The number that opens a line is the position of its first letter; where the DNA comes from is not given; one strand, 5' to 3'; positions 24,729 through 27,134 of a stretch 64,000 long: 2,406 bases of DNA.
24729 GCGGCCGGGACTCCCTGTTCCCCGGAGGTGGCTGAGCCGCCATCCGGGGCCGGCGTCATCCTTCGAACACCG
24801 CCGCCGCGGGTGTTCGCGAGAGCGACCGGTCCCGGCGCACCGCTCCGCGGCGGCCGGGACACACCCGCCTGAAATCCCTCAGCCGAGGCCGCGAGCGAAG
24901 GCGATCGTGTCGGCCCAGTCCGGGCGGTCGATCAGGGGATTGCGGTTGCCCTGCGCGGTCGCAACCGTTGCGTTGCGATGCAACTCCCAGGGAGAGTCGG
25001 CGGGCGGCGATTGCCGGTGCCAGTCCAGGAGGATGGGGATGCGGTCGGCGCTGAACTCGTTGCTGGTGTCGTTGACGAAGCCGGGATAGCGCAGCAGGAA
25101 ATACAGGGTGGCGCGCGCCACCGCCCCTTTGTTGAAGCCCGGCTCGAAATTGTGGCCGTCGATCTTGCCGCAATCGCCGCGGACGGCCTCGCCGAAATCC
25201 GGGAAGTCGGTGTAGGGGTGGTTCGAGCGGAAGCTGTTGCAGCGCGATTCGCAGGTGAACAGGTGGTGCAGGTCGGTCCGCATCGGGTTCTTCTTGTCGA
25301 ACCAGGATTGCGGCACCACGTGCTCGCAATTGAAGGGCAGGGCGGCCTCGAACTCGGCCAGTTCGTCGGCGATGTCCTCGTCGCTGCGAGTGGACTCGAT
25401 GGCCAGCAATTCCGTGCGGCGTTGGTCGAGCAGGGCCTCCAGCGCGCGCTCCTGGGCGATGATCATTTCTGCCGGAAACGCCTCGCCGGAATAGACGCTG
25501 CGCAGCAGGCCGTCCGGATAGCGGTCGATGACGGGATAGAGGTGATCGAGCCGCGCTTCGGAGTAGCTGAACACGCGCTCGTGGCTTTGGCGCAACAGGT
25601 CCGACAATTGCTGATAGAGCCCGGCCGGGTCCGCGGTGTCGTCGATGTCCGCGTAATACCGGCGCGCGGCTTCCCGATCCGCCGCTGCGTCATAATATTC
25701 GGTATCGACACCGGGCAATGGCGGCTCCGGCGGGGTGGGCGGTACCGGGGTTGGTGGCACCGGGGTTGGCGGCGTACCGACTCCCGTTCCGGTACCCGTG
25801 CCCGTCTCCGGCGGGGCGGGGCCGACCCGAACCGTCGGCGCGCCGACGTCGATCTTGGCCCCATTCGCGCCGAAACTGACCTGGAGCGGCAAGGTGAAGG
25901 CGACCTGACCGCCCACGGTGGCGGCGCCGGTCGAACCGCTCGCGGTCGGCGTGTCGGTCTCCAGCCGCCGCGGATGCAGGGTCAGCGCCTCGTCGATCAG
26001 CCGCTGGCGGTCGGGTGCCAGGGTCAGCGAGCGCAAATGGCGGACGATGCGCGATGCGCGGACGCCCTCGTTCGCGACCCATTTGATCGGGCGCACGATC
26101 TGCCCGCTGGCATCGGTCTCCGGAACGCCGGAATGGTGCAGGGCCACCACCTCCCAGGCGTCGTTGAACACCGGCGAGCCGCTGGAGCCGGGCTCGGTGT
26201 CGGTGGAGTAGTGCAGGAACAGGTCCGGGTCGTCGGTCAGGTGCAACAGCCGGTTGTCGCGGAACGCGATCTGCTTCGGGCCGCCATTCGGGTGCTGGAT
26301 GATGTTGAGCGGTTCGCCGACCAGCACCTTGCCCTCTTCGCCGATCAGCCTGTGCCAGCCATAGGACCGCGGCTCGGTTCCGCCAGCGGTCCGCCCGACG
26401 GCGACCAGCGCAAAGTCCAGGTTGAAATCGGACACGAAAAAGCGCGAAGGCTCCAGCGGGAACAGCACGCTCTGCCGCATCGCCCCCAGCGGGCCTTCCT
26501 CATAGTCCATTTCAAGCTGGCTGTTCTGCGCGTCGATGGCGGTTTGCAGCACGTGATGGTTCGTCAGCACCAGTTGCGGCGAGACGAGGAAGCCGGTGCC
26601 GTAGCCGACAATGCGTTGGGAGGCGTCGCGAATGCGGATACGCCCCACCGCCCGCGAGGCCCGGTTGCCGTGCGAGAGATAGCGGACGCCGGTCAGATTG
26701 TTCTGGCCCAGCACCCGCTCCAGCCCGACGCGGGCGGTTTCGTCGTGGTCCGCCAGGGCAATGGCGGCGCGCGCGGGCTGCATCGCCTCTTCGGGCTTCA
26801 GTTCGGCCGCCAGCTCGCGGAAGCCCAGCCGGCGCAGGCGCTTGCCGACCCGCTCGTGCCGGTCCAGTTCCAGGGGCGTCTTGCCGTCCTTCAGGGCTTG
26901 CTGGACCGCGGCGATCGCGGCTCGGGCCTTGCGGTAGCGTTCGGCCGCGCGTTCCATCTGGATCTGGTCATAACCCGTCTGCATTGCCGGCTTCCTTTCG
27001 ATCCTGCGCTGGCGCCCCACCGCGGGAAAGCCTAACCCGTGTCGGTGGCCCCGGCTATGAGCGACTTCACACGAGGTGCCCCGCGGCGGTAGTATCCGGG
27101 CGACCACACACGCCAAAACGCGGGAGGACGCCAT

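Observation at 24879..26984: Stand-alone trypsin-like serine protease fused to an Endonuclease I domain, with no signal peptide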

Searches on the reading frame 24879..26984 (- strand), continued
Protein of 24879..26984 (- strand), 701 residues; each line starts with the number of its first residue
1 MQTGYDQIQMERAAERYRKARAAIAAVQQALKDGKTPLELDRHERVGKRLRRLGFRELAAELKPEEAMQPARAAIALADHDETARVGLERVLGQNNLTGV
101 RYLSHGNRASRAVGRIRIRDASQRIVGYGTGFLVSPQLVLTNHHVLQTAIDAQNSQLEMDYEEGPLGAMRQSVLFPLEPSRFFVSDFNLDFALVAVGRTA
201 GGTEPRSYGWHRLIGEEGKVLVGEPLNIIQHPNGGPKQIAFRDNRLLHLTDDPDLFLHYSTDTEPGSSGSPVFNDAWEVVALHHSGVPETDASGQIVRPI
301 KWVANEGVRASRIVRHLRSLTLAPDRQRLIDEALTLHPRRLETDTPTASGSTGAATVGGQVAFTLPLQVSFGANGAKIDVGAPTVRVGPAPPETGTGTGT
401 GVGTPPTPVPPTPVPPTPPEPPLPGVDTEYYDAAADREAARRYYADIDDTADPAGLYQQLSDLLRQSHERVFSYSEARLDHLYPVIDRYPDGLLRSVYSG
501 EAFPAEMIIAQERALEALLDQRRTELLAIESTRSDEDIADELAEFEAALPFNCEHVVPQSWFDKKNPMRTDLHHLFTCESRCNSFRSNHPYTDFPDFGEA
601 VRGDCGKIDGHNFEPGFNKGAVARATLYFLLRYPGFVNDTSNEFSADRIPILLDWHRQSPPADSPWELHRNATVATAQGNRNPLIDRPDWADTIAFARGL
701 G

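Call 92: get_annotated_region(hit=H23, flank=7000)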
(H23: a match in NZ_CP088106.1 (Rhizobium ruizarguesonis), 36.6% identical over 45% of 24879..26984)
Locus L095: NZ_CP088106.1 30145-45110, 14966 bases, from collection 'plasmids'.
description: Rhizobium ruizarguesonis strain TA1 plasmid pTA1_2, complete sequence
organism: Rhizobium ruizarguesonis (NCBI taxid 2081791)
taxonomy: Bacteria; Pseudomonadota; Alphaproteobacteria; Hyphomicrobiales; Rhizobiaceae; Rhizobium; Rhizobium ruizarguesonis
host: -; source: cell culture; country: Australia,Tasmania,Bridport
typing (MOB-suite, as given by PLSDB): conjugative; replicon rep_cluster_841; relaxase MOBQ; mating-pair formation MPF_T
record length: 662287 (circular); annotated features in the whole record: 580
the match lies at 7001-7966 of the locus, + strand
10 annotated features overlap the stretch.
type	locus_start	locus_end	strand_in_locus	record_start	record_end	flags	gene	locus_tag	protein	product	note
CDS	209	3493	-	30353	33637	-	-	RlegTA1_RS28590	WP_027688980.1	hypothetical protein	-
CDS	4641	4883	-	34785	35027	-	-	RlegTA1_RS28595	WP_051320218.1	helix-turn-helix transcriptional regulator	-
CDS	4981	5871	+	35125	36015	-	-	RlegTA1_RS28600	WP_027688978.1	LysR family transcriptional regulator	GO:0006355 - regulation of DNA-templated transcription [Evidence IEA]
CDS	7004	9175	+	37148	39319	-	-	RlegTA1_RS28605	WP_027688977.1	DNA/RNA non-specific endonuclease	-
CDS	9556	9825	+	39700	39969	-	-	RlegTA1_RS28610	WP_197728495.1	hypothetical protein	-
CDS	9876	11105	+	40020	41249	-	-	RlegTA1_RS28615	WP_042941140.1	hypothetical protein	-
CDS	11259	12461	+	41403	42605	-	-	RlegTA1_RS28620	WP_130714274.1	hypothetical protein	-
CDS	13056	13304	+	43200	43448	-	-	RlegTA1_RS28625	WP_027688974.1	hypothetical protein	-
CDS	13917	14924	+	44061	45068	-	-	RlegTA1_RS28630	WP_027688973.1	glycosyltransferase family 1 protein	-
CDS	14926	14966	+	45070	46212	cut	-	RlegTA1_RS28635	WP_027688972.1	hypothetical protein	-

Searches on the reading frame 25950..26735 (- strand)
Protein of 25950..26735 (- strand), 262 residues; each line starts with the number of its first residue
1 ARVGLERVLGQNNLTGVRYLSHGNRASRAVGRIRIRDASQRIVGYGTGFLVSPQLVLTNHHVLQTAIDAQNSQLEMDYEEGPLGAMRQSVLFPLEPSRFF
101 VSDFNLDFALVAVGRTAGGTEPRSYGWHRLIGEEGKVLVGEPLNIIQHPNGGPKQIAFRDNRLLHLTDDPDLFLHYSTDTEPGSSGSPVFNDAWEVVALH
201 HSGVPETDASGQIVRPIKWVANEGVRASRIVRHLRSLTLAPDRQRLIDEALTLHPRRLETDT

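Call 86: search_solved_structures(query=A5, max_evalue=0.01, show_alignments=5)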
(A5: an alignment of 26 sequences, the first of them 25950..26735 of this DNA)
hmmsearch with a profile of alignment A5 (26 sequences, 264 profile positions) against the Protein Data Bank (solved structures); distinct sequences matched with E-value up to 0.01: 51.
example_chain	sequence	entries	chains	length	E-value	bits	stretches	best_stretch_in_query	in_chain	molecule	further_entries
5mm8_A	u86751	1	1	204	1.9e-13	53.5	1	43-202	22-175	Serine protease SplE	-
1wcz_A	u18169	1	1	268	2.7e-13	53.1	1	31-220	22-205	Glutamyl endopeptidase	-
1qy6_A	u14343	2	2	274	6.2e-13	51.9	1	31-220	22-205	serine protease | V8 protease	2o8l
9bsh_A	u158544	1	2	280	1.5e-12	50.6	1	39-211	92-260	Exfoliative toxin A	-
1agj_A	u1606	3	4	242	3.4e-12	49.5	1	39-211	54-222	EPIDERMOLYTIC TOXIN A | EXFOLIATIVE TOXIN A | EXFOLIATVE TOXIN A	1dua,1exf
2vid_A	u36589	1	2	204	3.6e-12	49.4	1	45-209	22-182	SERINE PROTEASE SPLB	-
4k1s_A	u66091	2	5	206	3.7e-12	49.3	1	45-209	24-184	Serine protease SplB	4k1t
6yv6_A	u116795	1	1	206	4.7e-12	49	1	45-209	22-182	Serine protease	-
6yv5_A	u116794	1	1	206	4.9e-12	48.9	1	45-209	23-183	Serine protease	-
9bsm_A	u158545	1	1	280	4.9e-12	48.9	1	39-211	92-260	Exfoliative toxin A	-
1due_A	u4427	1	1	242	2.4e-11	46.7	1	39-211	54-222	EXFOLIATIVE TOXIN A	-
8t3j_A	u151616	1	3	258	1.3e-10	44.3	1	29-200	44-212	Exfoliative toxin C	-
2w7s_A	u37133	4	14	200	1.5e-10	44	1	46-206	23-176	SERINE PROTEASE SPLA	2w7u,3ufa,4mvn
4ink_A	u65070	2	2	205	2.8e-10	43.2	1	43-198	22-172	Serine protease SplD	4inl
6tya_A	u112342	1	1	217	5.2e-10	42.3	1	31-210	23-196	Glutamyl endopeptidase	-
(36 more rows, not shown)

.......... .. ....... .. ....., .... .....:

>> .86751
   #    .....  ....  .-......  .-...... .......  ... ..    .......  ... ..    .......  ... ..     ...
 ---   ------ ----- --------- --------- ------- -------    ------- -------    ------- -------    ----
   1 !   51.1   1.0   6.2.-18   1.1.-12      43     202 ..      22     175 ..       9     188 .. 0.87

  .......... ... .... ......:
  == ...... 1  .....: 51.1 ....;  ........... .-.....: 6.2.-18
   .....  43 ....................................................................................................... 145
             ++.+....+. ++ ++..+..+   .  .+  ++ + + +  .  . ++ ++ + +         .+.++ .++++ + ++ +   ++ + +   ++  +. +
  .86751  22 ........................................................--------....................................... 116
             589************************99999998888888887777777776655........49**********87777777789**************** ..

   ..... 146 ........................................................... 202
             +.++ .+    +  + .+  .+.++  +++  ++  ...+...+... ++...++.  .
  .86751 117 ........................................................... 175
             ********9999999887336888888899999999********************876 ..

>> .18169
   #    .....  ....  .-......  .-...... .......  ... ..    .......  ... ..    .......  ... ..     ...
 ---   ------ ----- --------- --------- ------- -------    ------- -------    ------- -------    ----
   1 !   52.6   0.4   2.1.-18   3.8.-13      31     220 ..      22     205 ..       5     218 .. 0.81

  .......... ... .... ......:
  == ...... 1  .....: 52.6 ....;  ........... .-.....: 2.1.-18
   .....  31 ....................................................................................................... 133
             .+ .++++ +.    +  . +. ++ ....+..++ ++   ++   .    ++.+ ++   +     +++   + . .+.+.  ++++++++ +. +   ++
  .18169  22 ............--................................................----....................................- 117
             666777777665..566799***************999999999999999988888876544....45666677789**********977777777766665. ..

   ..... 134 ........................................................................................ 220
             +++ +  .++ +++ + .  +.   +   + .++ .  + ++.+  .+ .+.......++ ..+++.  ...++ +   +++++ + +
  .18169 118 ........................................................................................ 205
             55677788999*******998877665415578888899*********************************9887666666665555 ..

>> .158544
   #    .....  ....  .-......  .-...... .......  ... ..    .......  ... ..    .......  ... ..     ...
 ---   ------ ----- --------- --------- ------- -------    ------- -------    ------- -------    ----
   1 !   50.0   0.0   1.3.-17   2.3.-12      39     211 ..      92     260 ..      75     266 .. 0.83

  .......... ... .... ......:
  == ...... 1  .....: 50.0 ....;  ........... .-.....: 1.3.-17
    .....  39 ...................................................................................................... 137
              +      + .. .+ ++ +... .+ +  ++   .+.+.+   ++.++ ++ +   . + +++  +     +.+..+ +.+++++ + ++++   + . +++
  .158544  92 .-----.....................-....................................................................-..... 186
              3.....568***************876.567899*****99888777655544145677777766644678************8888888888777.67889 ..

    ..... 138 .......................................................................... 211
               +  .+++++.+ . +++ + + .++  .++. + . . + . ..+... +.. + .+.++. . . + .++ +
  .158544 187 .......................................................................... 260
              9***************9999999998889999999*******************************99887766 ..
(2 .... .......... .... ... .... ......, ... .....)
